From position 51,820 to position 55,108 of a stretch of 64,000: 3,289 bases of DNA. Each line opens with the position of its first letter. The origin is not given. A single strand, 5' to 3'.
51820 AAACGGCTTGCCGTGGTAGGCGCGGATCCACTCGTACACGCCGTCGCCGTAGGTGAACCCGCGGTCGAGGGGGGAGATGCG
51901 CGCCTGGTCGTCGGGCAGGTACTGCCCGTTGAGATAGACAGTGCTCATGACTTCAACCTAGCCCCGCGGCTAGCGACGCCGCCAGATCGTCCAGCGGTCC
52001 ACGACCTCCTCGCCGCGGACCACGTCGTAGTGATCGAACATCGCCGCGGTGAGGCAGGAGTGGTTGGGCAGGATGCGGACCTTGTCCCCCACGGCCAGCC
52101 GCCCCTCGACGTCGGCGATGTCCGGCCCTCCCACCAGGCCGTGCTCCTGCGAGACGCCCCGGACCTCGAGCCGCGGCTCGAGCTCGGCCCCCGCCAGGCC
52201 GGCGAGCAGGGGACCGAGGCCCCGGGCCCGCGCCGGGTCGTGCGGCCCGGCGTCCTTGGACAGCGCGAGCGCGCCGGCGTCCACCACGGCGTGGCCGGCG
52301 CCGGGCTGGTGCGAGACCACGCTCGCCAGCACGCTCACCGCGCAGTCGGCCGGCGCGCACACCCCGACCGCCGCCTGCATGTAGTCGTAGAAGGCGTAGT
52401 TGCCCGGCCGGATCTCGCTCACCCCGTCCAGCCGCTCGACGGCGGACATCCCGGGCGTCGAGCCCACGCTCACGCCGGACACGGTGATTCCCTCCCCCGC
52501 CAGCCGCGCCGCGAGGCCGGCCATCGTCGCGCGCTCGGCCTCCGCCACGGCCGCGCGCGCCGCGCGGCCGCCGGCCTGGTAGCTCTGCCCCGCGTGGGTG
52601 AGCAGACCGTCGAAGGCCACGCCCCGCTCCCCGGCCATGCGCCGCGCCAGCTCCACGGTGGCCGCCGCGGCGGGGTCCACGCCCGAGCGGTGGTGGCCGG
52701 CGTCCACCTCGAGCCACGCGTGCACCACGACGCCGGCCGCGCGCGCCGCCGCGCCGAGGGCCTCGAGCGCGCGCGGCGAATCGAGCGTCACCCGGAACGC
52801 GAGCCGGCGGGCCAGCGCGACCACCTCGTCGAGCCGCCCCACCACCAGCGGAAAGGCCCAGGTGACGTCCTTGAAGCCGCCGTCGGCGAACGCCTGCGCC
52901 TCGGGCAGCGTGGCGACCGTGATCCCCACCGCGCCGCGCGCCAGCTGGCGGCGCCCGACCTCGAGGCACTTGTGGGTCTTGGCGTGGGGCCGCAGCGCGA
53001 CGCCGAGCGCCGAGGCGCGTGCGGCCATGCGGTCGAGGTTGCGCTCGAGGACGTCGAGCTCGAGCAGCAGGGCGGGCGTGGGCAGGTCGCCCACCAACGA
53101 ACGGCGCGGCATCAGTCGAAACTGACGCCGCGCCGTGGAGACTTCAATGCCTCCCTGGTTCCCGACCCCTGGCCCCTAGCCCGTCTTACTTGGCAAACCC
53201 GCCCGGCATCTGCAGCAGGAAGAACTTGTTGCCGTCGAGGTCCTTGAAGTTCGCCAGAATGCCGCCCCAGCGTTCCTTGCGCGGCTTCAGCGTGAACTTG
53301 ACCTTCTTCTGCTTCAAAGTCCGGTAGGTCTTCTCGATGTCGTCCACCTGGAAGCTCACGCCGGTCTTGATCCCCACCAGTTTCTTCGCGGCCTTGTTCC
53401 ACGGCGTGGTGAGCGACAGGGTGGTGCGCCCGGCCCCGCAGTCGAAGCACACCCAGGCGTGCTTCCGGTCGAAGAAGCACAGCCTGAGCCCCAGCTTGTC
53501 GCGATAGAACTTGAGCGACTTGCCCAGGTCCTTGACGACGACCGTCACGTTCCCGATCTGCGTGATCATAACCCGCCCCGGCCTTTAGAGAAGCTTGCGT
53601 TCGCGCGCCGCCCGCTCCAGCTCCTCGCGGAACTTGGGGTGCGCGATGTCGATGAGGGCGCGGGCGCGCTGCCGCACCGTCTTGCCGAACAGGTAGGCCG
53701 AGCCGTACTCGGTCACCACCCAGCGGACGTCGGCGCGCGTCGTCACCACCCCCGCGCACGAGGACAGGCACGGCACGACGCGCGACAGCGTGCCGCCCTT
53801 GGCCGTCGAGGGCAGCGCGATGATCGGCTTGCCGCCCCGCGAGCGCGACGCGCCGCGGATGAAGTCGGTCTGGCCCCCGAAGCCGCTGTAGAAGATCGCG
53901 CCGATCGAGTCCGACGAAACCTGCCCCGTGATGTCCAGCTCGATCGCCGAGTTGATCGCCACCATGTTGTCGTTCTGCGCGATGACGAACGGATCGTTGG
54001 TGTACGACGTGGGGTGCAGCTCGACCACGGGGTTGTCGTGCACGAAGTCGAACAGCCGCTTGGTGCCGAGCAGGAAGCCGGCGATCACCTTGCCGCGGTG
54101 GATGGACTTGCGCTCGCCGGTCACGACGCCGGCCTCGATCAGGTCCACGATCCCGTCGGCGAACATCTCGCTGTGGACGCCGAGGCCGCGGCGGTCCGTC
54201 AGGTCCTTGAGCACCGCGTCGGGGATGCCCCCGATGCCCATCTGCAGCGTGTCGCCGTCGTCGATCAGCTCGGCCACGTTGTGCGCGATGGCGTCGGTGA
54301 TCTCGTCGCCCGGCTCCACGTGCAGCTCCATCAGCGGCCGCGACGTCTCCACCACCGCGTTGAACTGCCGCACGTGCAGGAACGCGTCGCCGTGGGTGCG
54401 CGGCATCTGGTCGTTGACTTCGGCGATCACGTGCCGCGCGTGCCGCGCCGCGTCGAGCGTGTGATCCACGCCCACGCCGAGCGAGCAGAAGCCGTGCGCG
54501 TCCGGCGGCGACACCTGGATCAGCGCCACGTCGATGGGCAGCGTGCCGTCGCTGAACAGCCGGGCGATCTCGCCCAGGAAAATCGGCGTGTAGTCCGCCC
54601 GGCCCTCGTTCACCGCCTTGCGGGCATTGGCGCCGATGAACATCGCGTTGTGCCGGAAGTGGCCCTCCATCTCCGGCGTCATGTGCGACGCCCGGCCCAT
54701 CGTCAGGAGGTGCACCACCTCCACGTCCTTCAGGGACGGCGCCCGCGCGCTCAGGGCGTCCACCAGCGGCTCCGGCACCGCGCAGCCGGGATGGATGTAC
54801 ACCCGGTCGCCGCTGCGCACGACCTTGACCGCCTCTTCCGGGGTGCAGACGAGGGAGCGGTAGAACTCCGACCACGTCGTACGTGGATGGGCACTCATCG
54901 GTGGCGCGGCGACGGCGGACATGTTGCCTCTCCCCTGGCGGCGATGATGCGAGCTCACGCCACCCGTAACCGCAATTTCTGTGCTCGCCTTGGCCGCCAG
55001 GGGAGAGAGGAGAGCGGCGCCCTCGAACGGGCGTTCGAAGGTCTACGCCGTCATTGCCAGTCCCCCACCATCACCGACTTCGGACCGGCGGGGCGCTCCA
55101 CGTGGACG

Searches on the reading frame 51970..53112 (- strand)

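Call 12: search_protein_families(library=pfam, proteins=[window:51970-53112:-], max_evalue=0.01)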
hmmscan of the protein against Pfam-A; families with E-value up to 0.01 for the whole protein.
window:51970-53112:- (380 aa): 3 families
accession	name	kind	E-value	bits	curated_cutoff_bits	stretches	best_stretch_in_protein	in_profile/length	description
PF01168.26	Ala_racemase_N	-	4.2e-25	89.2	24.1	1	18-242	2-217/220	Alanine racemase, N-terminal domain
PF14031.13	D-ser_dehydrat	-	5.9e-22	78.6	22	1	258-365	1-97/97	Putative serine dehydratase domain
PF02120.21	Flg_hook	-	0.0048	17.1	29.8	0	172-221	32-81/85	Flagellar hook-length control protein FliK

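Call 13: search_protein_families(library=ncbifam, proteins=[window:51970-53112:-], max_evalue=0.01)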
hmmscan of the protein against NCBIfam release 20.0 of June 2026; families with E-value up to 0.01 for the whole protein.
window:51970-53112:- (380 aa): 3 families
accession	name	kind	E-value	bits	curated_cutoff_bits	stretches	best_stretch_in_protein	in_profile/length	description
NF045642.2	HdxyAspAldBhcC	equivalog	5.6e-42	144.2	690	1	9-376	26-380/387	3-hydroxy-D-aspartate aldolase BhcC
TIGR00492.1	alr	equivalog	4.3e-05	22.6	168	1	18-173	8-162/369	alanine racemase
NF000225.3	AAC_6p_Strep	exception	0.01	15.8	250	0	129-156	90-117/156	aminoglycoside 6'-N-acetyltransferase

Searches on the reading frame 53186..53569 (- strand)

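Call 56: search_protein_families(library=pfam, proteins=[window:53186-53569:-], max_evalue=0.001)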
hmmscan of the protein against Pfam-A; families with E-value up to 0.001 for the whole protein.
window:53186-53569:- (127 aa): 3 families
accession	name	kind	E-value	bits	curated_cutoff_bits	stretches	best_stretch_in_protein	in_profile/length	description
PF00903.31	Glyoxalase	-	7.7e-16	59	20.6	1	5-116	2-119/121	Glyoxalase/Bleomycin resistance protein/Dioxygenase superfamily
PF12681.13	Glyoxalase_2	-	5.3e-09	36.5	30.1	1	7-114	3-109/118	Glyoxalase-like domain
PF22677.2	Ble-like_N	-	3.9e-07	30.2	24.5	1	6-36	3-33/41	Bleomycin resistance protein-like N-terminal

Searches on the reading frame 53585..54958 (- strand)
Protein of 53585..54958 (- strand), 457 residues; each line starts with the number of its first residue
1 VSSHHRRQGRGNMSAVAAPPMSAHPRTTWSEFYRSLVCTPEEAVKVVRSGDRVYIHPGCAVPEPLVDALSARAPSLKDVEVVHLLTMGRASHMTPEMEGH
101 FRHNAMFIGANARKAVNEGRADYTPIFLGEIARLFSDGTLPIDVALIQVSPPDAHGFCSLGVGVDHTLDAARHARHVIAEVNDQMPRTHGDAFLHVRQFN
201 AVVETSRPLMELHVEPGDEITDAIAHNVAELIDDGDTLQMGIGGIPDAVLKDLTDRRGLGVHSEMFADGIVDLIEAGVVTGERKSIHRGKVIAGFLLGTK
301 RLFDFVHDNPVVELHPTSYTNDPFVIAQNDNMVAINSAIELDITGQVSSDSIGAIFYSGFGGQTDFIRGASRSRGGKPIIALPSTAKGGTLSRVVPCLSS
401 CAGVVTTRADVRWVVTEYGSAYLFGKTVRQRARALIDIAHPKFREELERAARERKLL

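Call 56: search_protein_families(library=pfam, proteins=[window:53585-54958:-], max_evalue=0.001)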
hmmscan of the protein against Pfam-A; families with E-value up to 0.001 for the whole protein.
window:53585-54958:- (457 aa): 2 families
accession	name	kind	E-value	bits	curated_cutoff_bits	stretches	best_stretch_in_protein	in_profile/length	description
PF13336.12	AcetylCoA_hyd_C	-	1.1e-65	220.7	23.7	1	298-451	1-154/154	Acetyl-CoA hydrolase/transferase C-terminal domain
PF02550.21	AcetylCoA_hydro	-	8.9e-27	94.8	24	1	36-204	8-188/198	Acetyl-CoA hydrolase/transferase N-terminal domain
